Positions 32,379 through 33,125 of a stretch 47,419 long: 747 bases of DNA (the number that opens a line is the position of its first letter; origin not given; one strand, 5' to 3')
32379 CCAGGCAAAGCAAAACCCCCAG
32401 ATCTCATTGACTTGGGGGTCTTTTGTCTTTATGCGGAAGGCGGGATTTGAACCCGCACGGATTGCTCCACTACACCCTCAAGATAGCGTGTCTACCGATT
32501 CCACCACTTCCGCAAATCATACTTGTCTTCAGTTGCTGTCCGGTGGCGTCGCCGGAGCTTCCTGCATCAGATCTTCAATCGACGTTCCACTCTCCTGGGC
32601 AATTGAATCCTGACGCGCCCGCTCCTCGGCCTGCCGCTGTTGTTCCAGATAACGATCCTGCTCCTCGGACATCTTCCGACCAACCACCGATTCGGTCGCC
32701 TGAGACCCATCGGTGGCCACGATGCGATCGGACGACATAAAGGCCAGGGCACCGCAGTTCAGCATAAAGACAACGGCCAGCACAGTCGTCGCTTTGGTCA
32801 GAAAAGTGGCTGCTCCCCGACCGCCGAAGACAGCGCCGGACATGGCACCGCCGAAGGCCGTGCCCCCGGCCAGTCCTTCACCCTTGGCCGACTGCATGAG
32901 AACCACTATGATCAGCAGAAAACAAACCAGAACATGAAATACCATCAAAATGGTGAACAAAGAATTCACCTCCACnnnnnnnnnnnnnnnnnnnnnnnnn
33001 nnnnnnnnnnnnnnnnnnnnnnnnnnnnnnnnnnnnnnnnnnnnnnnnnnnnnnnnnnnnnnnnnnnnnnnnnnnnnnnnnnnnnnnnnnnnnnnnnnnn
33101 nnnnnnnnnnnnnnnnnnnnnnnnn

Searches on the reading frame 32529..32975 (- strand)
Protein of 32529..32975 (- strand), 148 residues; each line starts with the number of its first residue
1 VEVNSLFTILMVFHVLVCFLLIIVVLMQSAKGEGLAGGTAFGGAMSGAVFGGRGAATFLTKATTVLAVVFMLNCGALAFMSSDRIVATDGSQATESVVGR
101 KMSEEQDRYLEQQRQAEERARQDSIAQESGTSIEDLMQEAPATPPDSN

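Call 11: search_protein_families(library=pfam, proteins=[window:32529-32975:-], max_evalue=0.001)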
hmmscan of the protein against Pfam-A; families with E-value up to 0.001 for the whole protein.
window:32529-32975:- (148 aa): 1 family
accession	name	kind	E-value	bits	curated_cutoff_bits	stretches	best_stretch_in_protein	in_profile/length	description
PF03840.19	SecG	-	2.3e-21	76.1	29.2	1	9-80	1-70/70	Preprotein translocase SecG subunit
